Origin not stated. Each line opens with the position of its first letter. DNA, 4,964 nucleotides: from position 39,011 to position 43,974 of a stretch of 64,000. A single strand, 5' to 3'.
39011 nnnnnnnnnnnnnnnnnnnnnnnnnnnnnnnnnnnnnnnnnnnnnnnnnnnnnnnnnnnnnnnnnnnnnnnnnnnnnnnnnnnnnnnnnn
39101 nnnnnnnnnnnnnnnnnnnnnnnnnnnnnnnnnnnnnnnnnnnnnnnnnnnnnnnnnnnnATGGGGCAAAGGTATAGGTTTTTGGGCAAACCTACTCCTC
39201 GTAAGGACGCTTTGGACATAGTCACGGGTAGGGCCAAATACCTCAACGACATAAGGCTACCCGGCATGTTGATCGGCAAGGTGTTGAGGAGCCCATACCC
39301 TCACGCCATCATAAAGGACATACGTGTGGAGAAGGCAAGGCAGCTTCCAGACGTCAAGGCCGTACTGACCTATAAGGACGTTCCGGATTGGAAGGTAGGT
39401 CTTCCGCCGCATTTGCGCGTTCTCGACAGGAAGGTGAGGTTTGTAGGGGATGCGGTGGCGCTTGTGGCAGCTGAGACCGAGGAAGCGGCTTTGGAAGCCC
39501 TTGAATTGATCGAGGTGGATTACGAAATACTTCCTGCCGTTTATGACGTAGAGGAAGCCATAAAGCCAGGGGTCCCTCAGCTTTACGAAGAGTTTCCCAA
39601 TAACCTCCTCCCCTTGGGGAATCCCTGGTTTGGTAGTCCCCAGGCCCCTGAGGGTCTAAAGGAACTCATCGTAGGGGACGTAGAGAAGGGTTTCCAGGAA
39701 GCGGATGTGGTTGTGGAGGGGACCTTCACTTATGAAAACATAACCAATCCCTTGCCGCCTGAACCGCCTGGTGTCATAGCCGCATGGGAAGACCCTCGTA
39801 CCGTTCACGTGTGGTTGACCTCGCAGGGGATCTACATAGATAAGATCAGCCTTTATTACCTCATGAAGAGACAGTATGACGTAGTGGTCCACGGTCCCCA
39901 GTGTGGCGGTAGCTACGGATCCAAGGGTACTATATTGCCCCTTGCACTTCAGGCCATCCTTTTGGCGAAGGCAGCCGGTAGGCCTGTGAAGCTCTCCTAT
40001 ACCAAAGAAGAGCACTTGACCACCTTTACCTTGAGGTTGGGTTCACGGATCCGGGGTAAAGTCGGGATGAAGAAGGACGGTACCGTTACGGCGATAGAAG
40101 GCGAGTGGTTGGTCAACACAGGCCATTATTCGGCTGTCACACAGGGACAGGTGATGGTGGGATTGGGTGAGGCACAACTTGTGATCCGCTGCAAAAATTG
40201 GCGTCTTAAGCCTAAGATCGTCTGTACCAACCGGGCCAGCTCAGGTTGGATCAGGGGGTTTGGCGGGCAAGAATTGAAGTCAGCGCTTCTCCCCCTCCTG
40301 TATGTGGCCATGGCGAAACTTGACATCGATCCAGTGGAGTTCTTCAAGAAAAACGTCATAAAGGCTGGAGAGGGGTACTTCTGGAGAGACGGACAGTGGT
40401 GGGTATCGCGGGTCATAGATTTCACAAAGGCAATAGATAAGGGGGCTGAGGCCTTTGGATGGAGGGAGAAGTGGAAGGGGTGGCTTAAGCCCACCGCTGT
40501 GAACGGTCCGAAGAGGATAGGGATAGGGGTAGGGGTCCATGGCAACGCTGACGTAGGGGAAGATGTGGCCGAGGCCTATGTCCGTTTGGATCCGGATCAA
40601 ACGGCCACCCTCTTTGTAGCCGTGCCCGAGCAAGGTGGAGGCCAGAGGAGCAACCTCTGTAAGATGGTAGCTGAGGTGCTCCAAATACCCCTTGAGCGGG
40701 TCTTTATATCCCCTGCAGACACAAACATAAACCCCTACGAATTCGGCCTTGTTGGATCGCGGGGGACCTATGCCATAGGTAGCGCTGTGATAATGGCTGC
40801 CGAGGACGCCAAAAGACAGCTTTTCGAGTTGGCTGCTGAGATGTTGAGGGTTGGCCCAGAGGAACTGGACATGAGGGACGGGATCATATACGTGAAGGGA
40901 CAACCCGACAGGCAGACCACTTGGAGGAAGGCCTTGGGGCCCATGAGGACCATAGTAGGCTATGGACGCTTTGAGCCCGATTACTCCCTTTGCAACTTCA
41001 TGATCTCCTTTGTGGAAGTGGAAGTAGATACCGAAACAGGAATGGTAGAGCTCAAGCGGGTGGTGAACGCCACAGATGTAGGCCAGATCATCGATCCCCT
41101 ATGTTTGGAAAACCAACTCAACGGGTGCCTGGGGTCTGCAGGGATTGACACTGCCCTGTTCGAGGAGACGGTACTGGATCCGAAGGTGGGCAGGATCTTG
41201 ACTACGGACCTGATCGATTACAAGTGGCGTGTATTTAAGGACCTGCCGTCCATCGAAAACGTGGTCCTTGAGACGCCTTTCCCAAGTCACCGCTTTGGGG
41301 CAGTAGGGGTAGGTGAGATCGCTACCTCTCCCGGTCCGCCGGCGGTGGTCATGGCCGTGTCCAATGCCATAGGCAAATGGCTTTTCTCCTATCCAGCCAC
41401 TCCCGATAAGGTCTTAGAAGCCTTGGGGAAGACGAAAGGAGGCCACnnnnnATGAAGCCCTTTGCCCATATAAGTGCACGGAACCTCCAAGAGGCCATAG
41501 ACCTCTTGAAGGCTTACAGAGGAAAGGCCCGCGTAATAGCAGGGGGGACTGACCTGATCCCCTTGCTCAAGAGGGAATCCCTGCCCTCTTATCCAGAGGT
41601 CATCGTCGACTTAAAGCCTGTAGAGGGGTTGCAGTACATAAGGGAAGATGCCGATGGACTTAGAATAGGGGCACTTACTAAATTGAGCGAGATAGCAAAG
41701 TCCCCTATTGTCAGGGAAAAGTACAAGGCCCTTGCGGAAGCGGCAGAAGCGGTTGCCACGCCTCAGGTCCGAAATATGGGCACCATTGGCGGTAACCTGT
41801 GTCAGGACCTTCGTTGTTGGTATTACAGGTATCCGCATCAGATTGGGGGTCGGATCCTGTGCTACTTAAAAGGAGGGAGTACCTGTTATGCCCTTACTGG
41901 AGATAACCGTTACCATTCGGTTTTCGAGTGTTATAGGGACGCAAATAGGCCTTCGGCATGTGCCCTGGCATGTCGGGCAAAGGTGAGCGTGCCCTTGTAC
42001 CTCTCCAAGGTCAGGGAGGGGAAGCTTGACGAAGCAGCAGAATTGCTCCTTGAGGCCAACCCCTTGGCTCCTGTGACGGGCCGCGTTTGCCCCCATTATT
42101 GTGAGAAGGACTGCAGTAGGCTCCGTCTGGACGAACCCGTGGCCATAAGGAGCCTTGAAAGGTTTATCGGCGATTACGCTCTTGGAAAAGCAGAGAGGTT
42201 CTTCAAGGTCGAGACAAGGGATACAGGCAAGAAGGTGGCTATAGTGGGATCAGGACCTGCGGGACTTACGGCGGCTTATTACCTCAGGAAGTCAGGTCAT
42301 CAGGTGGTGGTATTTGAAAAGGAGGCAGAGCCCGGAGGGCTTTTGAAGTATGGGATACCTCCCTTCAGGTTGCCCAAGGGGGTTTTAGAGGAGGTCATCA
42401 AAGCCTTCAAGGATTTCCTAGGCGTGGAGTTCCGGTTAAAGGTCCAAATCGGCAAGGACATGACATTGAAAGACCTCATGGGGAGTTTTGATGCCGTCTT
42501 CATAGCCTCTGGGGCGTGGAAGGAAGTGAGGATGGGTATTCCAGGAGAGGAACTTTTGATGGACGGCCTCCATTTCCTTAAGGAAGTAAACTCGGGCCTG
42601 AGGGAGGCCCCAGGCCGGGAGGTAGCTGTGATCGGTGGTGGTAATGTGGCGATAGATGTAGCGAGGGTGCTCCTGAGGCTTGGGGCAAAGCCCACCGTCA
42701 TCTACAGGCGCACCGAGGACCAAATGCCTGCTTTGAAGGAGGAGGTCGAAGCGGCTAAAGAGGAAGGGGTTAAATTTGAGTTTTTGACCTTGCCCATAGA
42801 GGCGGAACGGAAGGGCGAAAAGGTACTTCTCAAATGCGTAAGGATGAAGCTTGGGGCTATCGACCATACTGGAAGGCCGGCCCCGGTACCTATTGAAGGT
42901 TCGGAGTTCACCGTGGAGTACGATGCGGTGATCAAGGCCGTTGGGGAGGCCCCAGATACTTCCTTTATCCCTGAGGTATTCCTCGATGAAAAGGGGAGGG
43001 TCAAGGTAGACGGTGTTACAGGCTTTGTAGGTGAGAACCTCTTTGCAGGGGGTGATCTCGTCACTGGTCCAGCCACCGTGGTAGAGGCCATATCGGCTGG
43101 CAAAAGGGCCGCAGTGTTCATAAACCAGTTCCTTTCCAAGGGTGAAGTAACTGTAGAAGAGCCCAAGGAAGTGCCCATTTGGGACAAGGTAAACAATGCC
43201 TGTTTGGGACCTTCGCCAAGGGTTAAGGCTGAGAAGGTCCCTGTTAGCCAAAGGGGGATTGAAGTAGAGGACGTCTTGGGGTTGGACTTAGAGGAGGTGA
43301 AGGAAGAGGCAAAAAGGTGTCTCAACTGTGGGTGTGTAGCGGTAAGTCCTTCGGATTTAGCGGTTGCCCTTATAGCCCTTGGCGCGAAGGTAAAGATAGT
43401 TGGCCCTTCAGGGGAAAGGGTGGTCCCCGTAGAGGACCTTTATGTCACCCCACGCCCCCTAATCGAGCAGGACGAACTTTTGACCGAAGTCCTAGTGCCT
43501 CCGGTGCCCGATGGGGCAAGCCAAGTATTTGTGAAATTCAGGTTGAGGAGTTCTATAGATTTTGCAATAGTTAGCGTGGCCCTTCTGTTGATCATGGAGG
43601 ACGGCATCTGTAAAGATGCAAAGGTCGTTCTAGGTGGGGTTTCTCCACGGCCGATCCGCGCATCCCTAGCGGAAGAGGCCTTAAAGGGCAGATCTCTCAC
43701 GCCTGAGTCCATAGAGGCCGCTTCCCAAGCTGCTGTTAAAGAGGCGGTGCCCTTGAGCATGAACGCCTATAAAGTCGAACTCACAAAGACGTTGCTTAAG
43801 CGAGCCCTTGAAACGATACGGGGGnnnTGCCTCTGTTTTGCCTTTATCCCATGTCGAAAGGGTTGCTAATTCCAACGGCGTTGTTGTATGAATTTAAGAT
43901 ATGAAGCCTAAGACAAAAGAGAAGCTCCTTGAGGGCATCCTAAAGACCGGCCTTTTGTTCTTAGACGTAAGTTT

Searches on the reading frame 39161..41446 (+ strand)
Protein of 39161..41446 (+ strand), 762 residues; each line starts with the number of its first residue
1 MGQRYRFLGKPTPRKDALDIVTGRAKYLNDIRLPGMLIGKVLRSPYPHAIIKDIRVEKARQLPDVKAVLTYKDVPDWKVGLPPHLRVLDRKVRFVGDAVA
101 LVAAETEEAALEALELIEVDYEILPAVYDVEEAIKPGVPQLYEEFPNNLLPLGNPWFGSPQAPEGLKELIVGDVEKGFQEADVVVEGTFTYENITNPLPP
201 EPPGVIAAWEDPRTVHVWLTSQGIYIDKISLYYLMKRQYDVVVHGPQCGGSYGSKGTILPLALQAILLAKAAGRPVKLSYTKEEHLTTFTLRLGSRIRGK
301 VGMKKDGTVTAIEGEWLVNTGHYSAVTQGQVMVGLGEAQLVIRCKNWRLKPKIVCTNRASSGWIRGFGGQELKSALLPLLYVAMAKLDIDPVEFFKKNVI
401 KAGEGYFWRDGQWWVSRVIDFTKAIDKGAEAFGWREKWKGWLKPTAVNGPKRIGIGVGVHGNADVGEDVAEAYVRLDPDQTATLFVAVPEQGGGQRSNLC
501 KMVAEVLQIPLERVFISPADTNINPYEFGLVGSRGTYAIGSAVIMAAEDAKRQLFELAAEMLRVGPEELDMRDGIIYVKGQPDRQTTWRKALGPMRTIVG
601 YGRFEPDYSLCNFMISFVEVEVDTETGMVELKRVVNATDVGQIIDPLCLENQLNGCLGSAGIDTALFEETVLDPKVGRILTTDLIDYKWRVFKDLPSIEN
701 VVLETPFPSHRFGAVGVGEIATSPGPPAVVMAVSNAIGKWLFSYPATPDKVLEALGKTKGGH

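Call 68: search_protein_families(library=pfam, proteins=[window:39161-41446:+], max_evalue=0.00001)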
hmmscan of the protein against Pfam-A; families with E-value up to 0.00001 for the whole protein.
window:39161-41446:+ (762 aa): 3 families
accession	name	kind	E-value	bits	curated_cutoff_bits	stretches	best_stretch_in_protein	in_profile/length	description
PF20256.3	MoCoBD_2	-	2.4e-50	172.1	27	1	429-696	3-283/283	Molybdopterin cofactor-binding domain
PF02738.23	MoCoBD_1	-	7e-45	153.5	27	1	169-399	13-244/244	Molybdopterin cofactor-binding domain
PF01315.27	Ald_Xan_dh_C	-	4.8e-27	94.9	31.3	1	22-124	1-109/110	Aldehyde oxidase and xanthine dehydrogenase, a/b hammerhead domain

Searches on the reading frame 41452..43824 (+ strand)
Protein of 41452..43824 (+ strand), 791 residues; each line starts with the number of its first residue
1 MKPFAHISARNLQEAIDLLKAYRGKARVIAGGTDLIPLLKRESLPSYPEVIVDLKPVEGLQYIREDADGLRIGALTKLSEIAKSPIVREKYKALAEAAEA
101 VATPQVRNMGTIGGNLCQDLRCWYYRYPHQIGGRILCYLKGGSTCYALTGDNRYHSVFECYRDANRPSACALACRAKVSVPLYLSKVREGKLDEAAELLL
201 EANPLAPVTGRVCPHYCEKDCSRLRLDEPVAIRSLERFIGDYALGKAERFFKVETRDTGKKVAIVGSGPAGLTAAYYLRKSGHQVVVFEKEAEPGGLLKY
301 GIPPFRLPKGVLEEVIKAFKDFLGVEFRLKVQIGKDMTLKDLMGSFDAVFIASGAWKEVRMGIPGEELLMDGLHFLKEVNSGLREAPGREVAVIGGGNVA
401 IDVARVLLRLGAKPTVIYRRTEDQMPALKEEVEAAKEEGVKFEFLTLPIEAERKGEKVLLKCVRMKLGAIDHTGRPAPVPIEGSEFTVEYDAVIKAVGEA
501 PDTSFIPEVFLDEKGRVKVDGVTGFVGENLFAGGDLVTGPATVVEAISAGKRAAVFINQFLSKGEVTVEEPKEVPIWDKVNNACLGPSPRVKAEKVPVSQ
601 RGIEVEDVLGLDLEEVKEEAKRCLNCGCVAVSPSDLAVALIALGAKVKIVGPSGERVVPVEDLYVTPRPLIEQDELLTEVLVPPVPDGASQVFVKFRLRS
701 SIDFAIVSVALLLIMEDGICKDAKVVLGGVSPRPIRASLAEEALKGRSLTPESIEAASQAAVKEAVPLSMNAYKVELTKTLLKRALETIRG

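Call 68: search_protein_families(library=pfam, proteins=[window:41452-43824:+], max_evalue=0.00001)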
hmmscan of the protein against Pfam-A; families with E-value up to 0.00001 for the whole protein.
window:41452-43824:+ (791 aa): 13 families
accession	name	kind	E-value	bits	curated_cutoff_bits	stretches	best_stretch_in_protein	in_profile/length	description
PF00941.27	FAD_binding_5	-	1.9e-43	148.6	27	2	4-118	3-113/170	FAD binding domain in molybdopterin dehydrogenase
PF07992.20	Pyr_redox_2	-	5.1e-31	108.6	26.1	1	260-550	1-291/291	Pyridine nucleotide-disulphide oxidoreductase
PF14691.11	Fer4_20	-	2.1e-21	76.3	25.8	1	168-244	30-109/113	Dihydroprymidine dehydrogenase domain II, 4Fe-4S cluster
PF03450.22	CO_deh_flav_C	-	3.2e-20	72.6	25.5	1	699-788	8-101/102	CO dehydrogenase flavoprotein C-terminal domain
PF13738.12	Pyr_redox_3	-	2.4e-14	53.8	30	1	348-518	127-288/305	Pyridine nucleotide-disulphide oxidoreductase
PF00070.33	Pyr_redox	-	2.1e-13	51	22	1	391-457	2-72/82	Pyridine nucleotide-disulphide oxidoreductase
PF13450.12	NAD_binding_8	-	4.5e-11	43.3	21.9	1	264-298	1-35/68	NAD(P)-binding Rossmann-like domain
PF01266.30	DAO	-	2.3e-10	41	27.9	1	261-295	1-35/353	FAD dependent oxidoreductase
PF13241.12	NAD_binding_7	-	1.2e-07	32.7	22.1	0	388-437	7-53/104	Putative NAD(P)-binding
PF01946.23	Thi4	-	1.4e-07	31.5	26.2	1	261-302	19-61/235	Thi4 family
PF01494.25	FAD_binding_3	-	2.2e-07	30.9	22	0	261-293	3-35/349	FAD binding domain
PF00890.30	FAD_binding_2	-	2.2e-06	27.6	20.4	1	262-296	2-36/414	FAD binding domain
PF01262.27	AlaDh_PNT_C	-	7.5e-06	26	23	0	386-479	26-109/214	Alanine dehydrogenase/PNT, C-terminal domain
